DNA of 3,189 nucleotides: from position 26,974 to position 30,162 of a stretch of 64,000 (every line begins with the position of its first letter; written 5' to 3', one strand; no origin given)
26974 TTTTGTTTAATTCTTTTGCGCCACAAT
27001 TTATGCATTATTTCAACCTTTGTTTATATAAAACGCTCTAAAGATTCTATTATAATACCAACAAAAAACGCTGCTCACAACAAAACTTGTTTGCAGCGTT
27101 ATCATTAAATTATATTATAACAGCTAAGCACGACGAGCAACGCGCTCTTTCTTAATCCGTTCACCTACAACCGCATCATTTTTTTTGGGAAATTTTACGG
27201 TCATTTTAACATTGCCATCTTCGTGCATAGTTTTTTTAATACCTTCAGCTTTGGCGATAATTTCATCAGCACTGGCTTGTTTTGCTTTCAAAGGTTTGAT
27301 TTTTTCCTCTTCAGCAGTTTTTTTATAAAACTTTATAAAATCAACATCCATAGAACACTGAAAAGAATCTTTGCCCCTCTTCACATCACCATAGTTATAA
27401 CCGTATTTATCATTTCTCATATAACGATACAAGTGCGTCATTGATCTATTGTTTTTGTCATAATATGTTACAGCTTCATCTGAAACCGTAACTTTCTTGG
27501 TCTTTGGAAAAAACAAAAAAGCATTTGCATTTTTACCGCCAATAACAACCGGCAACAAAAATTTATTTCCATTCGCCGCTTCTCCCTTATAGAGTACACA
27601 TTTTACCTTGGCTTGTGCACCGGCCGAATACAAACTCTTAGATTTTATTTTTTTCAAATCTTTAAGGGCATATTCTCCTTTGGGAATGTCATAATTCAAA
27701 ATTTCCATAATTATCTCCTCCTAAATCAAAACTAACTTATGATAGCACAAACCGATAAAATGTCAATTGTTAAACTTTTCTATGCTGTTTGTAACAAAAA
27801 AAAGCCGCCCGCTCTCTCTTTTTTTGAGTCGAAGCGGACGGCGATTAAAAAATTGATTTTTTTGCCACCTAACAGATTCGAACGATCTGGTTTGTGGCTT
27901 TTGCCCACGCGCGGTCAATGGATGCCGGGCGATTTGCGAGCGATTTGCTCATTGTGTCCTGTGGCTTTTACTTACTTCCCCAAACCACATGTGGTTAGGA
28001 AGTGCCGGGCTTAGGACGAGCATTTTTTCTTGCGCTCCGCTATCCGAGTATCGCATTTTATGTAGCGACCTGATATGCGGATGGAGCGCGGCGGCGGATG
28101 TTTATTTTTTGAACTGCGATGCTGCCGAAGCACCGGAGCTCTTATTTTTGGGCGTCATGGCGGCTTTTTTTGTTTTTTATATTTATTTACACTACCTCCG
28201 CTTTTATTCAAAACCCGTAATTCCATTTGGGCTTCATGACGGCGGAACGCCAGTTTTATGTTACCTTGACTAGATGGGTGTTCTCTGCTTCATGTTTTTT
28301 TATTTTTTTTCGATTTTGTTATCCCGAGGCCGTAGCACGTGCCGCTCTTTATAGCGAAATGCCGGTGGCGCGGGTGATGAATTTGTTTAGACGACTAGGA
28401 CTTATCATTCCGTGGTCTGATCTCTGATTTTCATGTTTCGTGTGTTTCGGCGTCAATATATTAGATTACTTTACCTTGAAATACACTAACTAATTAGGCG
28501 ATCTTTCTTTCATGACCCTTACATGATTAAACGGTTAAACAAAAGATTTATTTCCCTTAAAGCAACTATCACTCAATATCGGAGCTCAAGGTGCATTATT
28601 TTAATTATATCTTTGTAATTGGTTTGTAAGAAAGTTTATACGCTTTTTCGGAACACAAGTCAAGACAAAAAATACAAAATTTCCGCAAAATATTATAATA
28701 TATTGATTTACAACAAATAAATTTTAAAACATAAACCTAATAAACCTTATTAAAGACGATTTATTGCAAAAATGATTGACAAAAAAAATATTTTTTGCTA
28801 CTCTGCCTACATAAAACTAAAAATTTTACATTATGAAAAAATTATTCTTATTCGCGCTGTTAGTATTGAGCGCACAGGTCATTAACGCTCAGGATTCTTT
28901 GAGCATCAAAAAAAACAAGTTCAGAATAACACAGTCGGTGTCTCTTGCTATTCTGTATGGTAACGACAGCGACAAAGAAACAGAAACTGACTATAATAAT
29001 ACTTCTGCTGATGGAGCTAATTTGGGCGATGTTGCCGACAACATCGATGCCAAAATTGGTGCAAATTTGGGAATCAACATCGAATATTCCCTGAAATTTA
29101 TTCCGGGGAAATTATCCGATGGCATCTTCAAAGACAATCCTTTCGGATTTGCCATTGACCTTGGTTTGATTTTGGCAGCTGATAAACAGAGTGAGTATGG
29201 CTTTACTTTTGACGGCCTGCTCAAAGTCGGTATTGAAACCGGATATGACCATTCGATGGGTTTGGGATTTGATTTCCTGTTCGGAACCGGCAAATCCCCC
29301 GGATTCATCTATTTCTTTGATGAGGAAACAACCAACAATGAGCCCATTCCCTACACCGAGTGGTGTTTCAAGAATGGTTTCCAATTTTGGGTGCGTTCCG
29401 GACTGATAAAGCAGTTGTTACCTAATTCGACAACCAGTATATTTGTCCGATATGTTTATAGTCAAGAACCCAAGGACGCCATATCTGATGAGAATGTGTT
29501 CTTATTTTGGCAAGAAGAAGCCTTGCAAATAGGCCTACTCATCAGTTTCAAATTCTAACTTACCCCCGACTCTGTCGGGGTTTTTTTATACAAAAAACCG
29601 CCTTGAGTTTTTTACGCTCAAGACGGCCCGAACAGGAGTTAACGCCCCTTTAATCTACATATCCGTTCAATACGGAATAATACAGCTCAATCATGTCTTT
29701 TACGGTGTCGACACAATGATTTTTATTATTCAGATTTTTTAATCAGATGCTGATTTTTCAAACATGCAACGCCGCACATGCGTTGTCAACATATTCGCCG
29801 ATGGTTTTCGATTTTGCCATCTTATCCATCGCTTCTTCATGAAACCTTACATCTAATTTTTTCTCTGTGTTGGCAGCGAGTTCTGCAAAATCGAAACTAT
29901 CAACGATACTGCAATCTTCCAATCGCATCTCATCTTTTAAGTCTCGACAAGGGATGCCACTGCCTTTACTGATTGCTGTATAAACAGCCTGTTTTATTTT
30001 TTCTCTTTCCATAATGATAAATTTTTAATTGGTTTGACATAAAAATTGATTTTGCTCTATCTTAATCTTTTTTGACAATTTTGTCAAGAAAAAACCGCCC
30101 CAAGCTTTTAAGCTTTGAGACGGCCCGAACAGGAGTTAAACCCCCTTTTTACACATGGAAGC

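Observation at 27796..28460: Roughly 0.6-kb GC-elevated, heavily base-paired non-coding block ending in an orphan terminator: candidate large structured RNA or repeat nest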

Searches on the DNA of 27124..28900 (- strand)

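Call 6: search_rna_families(source=window, start=27600, end=28900, threshold=evalue, max_evalue=10, show_alignments=3)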
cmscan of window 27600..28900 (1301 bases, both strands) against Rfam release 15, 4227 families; matches with E-value up to 10: 7.
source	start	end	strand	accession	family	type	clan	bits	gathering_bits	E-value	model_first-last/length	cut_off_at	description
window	27799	27865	-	RF02589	Spy779816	Gene; sRNA;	-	24.2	67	0.28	1-88/88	no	S. pyogenes small RNA 779816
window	27793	27841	+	RF02416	TCV_H4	Cis-reg;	-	20.6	50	1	1-51/51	no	Turnip crinkle virus 3'UTR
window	28591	28657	+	RF00493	snoU2-30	Gene; snRNA; snoRNA; CD-box;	-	19.4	60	1.2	1-70/70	no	Small nucleolar RNA U2-30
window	27852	27891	-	RF02765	Ysr209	Gene; sRNA;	-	19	59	2.3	1-46/46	no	Yersinia sRNA 209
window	27804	27842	-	RF04341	Plastid-psbJ-5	Cis-reg;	CL00152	17.4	53.1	5.4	12-47/59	no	Plastid-psbJ-5 3UTR RNA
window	28412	28433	-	RF03092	Ocean-VII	Gene; sRNA;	-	14.3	53.5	0.43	1-41/41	no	Ocean-VII RNA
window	28132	28180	-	RF01675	CrcZ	Gene; sRNA;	-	10.2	95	4.5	1-398/398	no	Pseudomonas sRNA CrcZ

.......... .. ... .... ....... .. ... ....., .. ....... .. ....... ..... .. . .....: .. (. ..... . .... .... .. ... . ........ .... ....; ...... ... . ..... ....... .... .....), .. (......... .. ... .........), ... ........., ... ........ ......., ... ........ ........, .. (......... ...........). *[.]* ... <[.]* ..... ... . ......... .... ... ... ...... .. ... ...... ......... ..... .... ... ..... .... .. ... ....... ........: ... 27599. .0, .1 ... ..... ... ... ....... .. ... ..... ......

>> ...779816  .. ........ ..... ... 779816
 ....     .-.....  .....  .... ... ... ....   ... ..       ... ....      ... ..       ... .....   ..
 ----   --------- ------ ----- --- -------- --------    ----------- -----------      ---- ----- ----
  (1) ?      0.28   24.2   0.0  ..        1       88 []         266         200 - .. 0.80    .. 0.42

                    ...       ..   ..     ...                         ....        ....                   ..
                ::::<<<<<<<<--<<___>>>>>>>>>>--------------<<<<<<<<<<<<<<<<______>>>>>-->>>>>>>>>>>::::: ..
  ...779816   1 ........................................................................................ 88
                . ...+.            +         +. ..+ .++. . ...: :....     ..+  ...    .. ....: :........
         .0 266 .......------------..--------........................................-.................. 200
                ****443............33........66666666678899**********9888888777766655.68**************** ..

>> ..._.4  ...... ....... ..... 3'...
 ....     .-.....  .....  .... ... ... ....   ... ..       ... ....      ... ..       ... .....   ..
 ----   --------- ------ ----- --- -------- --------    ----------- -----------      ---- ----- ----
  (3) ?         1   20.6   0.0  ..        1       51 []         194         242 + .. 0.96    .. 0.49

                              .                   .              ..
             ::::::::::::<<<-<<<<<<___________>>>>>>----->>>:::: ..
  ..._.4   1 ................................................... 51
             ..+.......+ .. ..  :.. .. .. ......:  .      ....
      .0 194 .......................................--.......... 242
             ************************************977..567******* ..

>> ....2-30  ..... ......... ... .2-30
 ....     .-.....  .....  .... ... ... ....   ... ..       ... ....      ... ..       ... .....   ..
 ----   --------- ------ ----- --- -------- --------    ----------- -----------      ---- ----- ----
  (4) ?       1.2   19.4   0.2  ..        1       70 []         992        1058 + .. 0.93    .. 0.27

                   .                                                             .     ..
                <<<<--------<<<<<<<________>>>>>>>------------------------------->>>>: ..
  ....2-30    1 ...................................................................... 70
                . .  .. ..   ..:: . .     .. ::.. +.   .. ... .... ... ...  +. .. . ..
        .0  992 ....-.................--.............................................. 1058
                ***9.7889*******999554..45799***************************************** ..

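Call 78: search_rna_families(sources=[L001, L006, L010, L011, L016, L022], threshold=gathering)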
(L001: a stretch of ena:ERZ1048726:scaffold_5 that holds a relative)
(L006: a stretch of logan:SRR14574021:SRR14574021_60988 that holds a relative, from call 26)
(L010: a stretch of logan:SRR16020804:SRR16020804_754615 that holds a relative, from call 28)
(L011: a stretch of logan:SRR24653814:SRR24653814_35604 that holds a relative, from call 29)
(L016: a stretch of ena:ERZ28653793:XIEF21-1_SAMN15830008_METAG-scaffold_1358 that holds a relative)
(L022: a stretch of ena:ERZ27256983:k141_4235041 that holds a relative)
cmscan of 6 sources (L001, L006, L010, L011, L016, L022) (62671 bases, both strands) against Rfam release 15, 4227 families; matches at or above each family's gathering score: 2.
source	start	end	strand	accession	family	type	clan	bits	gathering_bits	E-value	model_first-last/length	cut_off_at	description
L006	15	88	-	RF00005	tRNA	Gene; tRNA;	CL00001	67.5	29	1.5e-12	1-71/71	no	tRNA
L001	18700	18781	+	RF00005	tRNA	Gene; tRNA;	CL00001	59.4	29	2.5e-10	1-71/71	no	tRNA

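Call 80: search_rna_families(source=L001, start=9280, end=9920, threshold=evalue, max_evalue=10)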
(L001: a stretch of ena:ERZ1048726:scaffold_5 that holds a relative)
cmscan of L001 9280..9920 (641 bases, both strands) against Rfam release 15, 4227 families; matches with E-value up to 10: 10.
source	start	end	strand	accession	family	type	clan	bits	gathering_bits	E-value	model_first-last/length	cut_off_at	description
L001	9836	9902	+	RF02589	Spy779816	Gene; sRNA;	-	25.9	67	0.057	1-88/88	no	S. pyogenes small RNA 779816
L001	9468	9549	+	RF02158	NPPA-AS1_3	Gene; lncRNA;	-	18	55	0.12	1-108/108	no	NPPA antisense RNA 1 conserved region 3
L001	9836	9912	+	RF02454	ncr982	Gene; sRNA;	-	17.9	50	8.7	1-79/79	no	Bacillus sRNA ncr982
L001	9395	9468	-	RF00557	L10_leader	Cis-reg; leader;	-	17.6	44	2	1-138/138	no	Ribosomal protein L10 leader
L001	9880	9920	-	RF03416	mir-7383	Gene; miRNA;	-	17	88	1.4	19-59/59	5'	mir-7383 microRNA precursor family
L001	9854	9920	+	RF03096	RAGATH-19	Gene; sRNA;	-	16.3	85.6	6.2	1-74/141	3'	RAGATH-19 RNA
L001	9861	9908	-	RF02416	TCV_H4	Cis-reg;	-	15.6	50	8.7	1-51/51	no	Turnip crinkle virus 3'UTR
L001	9687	9801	+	RF00562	SNORA49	Gene; snRNA; snoRNA; HACA-box;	-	14.5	35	3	1-133/133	no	Small nucleolar RNA SNORA49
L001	9756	9803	+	RF03156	L31-Firmicutes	Cis-reg; leader;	CL00118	14.1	33.3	3.5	1-32/32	no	L31-Firmicutes ribosomal protein leader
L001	9761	9811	+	RF02990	gut-2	Gene; sRNA;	-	13.6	39.8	3.2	1-48/48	no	gut-2 RNA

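Call 83: build_rna_model(alignment_id=A8, structure=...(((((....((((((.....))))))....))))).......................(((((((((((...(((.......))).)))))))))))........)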
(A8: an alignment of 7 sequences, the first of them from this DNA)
Model R1 built from alignment A8 (7 sequences, 108 columns); structure: as given.
model positions 105; base pairs 25; branch points 1; effective number of sequences 1.05; information 0.589 bits per position. Calibrated on 0.2 Mb of random sequence (short: E-values are rough).
structure used (alignment columns):
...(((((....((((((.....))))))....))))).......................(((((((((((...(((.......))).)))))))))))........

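Call 84: search_with_rna_model(model_id=R1, sources=[window, L001, L004, L006, L007, L008, L009, L010, L011, L012, L013, L016, L017, L020, L021, L022], max_evalue=1)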
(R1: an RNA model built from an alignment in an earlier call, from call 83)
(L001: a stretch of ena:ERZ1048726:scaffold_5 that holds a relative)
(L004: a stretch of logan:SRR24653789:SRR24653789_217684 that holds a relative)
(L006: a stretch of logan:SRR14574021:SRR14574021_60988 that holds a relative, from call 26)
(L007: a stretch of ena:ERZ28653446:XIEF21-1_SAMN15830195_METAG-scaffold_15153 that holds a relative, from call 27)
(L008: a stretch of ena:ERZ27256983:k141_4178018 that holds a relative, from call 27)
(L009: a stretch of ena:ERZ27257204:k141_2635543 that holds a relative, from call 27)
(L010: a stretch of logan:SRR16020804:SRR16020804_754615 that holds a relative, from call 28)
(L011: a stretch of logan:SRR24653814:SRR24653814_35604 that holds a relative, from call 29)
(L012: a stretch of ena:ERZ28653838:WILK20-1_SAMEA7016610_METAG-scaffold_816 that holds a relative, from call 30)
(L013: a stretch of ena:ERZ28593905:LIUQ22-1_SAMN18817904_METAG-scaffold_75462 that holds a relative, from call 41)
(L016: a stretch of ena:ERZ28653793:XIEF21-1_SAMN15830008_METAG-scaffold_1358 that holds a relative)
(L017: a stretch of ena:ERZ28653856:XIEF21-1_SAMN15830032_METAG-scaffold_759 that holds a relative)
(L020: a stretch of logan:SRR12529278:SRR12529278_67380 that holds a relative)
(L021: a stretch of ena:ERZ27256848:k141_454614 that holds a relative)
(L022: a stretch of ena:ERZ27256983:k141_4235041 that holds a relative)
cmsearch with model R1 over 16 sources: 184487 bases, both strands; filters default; matches with E-value up to 1: 19.
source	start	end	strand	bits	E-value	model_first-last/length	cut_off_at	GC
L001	9800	9904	+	126.8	1.9e-25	1-105/105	no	0.47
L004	185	288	+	124.9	5.2e-25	1-105/105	no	0.45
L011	1895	1998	-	124.9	5.2e-25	1-105/105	no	0.45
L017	8538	8641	+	124.9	5.2e-25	1-105/105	no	0.45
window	27797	27901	-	120.2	5.6e-24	1-105/105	no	0.42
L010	1380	1484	-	118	1.7e-23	1-105/105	no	0.48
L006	2207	2310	-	117.2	2.6e-23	1-105/105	no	0.45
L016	8505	8607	+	111.4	5e-22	1-105/105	no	0.46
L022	6299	6404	+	98.9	2.8e-19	1-105/105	no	0.42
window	55889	55968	+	22.6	0.023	1-105/105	no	0.29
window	50453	50550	+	21.8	0.034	1-105/105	no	0.31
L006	2136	2257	+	18.1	0.23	1-105/105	no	0.35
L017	7790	7863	+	17.9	0.25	1-105/105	no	0.26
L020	7787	7860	+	17.9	0.25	1-105/105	no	0.26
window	50509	50584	-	17.8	0.27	1-105/105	no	0.39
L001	1460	1545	+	17.4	0.32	1-105/105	no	0.29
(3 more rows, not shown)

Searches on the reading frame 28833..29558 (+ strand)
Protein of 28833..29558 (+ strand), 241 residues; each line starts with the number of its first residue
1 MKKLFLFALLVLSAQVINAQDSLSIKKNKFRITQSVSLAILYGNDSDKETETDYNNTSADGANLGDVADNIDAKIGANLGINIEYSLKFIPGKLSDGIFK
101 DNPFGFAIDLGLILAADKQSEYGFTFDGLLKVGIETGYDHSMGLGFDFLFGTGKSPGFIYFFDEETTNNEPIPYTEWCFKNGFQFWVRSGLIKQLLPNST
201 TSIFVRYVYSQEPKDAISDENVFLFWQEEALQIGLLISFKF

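Call 14: search_protein_families(library=pfam, proteins=[window:28833-29558:+], max_evalue=0.01)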
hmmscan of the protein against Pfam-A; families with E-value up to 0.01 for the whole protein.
window:28833-29558:+ (241 aa): 0 families

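Call 25: find_homologous_proteins(query=window:28833-29558:+, max_evalue=0.001)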
Query window:28833-29558:+ (241 aa): 10 proteins with E <= 0.001 among 797 candidates.
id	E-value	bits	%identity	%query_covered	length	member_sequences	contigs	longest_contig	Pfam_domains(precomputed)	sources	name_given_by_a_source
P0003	6.4e-156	535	100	100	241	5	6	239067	-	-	-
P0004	4.1e-146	503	93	100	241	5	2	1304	-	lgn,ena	-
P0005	1.9e-126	439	90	91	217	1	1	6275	-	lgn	-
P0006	2.6e-113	396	74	100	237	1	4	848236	-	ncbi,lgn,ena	-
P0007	3.8e-100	352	67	100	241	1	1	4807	-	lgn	-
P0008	7.4e-92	325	64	100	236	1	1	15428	-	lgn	-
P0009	8.6e-87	309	60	99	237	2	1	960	-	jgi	jgi:hypothetical protein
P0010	9.5e-68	246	54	100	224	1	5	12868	-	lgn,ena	-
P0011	3.1e-37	147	39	89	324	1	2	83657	-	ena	-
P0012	3.4e-36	143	37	90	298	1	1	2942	-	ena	-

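Call 26: find_encoding_contigs(protein=P0008, flank=6000, max_places=3)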
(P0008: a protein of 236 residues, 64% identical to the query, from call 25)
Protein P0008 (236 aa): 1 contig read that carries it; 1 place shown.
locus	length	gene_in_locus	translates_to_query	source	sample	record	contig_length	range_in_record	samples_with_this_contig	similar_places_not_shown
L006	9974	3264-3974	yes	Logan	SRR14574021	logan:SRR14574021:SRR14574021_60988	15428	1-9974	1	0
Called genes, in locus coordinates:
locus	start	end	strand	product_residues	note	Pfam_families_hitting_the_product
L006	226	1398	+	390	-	PF00768:Peptidase_S11, PF13354:Beta-lactamase2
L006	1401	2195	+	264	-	PF09140:MipZ, PF10609:ParA, PF13614:AAA_31, PF01656:CbiA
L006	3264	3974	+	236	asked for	-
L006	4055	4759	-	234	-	-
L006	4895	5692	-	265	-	PF01048:PNP_UDP_1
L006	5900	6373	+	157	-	PF03449:GreA_GreB_N, PF01272:GreA_GreB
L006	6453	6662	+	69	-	-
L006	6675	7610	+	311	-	PF00890:FAD_binding_2 (weak), PF01134:GIDA (faint), PF01266:DAO (faint), PF03486:HI0933_like (faint), PF07992:Pyr_redox_2, PF12831:FAD_oxidored (weak), PF13738:Pyr_redox_3, PF00070:Pyr_redox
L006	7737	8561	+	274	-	PF12710:HAD (faint)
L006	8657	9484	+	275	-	-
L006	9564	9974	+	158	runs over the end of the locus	PF00383:dCMP_cyt_deam_1, PF14437:MafB19-deam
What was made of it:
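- In L006 the RNA ends facing a convergent mipZ/parA gene, with no downstream gene (call 26).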

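Call 27: find_encoding_contigs(protein=P0010, flank=6000, max_places=3)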
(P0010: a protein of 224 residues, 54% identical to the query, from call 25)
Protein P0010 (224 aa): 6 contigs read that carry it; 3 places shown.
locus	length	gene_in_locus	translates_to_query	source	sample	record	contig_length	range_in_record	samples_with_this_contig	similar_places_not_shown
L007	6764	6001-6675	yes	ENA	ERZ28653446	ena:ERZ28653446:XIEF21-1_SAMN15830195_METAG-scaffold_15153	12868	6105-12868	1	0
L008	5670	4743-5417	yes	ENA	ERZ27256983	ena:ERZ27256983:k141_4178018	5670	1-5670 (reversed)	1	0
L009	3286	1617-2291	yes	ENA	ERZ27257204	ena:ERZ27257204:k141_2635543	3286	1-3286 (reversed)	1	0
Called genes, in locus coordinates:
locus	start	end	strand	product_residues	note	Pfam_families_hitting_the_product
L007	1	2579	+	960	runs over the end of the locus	PF12705:PDDEXK_1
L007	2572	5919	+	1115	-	PF00580:UvrD-helicase, PF13245:AAA_19 (weak), PF13361:UvrD_C, PF13538:UvrD_C_2 (faint), PF12705:PDDEXK_1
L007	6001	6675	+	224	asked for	-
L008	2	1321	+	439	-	?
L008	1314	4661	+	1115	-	PF00580:UvrD-helicase, PF13245:AAA_19 (weak), PF13361:UvrD_C, PF13538:UvrD_C_2 (faint), PF12705:PDDEXK_1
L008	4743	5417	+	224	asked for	-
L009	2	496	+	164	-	?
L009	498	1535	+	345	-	PF12705:PDDEXK_1 (weak)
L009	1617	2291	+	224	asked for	-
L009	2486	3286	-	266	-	?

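Call 28: find_encoding_contigs(protein=P0007, flank=6000, max_places=3)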
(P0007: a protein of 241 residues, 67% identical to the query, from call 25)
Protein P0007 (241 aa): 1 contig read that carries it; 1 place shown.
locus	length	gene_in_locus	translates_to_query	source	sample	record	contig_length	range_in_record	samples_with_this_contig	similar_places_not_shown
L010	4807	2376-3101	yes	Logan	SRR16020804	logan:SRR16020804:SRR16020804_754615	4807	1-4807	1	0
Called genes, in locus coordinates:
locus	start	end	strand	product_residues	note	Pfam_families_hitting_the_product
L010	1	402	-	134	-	?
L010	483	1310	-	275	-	-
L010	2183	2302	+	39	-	-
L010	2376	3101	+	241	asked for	-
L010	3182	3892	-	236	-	-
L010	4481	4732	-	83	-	PF00550:PP-binding (weak)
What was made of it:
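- On Type III toxin-antitoxin: The RNA occurs without the protein in L006 and L010 (calls 26, 28).
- The RNA occurs without the 194-aa gene in L006 and L010 (calls 26, 28).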

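Call 29: find_encoding_contigs(protein=P0005, flank=6000, max_places=3)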
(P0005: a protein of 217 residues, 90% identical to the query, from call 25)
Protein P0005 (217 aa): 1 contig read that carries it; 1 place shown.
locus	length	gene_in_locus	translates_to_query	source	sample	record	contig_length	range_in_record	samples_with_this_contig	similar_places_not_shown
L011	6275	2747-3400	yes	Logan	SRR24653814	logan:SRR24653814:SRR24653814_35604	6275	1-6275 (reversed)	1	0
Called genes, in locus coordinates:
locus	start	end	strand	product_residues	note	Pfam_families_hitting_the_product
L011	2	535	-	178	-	?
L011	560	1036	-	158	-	PF00383:dCMP_cyt_deam_1, PF14437:MafB19-deam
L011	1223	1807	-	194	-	-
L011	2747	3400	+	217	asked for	-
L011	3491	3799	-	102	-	-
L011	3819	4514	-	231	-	-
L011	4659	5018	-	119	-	PF04076:BOF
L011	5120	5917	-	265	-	PF01048:PNP_UDP_1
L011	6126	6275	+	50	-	?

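Call 30: find_encoding_contigs(protein=P0011, flank=6000, max_places=3)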
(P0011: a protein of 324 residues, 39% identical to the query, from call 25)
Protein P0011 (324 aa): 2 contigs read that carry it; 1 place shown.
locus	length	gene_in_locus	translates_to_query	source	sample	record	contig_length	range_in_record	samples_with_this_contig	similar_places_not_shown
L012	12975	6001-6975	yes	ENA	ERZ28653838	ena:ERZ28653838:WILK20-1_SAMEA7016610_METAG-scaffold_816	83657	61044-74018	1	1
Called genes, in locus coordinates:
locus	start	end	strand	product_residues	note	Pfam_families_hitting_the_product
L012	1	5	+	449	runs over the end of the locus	PF00009:GTP_EFTU (weak), PF01926:MMR_HSR1, PF02421:FeoB_N, PF00009:GTP_EFTU, PF01926:MMR_HSR1, PF02421:FeoB_N, PF04548:AIG1, PF14714:KH_dom-like, +9 more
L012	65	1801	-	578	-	-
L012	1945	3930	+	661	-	-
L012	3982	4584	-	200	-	-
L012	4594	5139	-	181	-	-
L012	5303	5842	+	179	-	PF02915:Rubrerythrin, PF23455:DUF7129 (weak), PF21349:RUBY_RBDX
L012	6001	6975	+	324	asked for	-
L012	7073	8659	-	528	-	-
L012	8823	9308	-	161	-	PF02075:RuvC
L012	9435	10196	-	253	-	PF00085:Thioredoxin (faint), PF13462:Thioredoxin_4, PF13098:Thioredoxin_2 (faint), PF01323:DSBA, PF13743:Thioredoxin_5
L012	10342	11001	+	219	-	PF01865:PhoU_div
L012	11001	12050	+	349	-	PF01384:PHO4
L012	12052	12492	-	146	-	PF02590:SPOUT_MTase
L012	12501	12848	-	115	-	PF02410:RsfS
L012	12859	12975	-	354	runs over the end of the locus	PF01018:GTP1_OBG, PF01926:MMR_HSR1, PF02421:FeoB_N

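Call 41: find_encoding_contigs(protein=P0004, flank=3000, max_places=4)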
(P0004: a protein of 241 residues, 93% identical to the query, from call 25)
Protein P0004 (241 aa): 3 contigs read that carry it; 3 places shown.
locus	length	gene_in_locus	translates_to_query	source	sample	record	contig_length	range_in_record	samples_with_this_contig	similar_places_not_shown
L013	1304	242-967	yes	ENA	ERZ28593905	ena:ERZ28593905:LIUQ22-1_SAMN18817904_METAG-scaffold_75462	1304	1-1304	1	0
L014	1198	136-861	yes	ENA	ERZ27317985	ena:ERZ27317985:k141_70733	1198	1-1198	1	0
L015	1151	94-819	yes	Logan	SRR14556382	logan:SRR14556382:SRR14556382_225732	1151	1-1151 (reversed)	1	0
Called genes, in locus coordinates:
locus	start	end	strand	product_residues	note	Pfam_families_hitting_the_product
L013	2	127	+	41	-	?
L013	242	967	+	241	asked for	-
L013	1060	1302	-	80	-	?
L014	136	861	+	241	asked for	-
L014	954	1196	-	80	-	?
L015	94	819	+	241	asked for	-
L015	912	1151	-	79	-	?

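Call 48: search_protein_families(library=padloc, proteins=[window:28833-29558:+], max_evalue=0.1)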
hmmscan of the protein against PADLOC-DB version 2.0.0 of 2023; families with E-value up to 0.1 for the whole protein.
window:28833-29558:+ (241 aa): 1 family
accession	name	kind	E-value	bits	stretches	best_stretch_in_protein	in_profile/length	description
PDLC03936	RmrT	-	0.022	12.3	1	17-77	22-80/233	-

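Call 49: search_protein_families(library=ncbifam, proteins=[window:28833-29558:+], max_evalue=0.1)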
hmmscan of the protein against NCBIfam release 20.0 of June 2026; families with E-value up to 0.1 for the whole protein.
window:28833-29558:+ (241 aa): 0 families

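Call 91: search_protein_families(library=phrogs, proteins=[window:28833-29558:+], max_evalue=0.1)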
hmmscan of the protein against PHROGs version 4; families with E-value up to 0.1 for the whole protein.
window:28833-29558:+ (241 aa): 0 families

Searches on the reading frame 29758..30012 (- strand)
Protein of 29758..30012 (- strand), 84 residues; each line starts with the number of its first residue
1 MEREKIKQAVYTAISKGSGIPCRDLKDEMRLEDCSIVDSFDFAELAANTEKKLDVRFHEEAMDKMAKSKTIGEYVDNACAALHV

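Call 14: search_protein_families(library=pfam, proteins=[window:29758-30012:-], max_evalue=0.01)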
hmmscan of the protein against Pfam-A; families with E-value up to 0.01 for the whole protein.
window:29758-30012:- (84 aa): 1 family
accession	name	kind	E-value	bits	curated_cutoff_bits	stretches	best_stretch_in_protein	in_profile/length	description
PF00550.31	PP-binding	-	0.0086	16.7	20.8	1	10-75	3-64/67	Phosphopantetheine attachment site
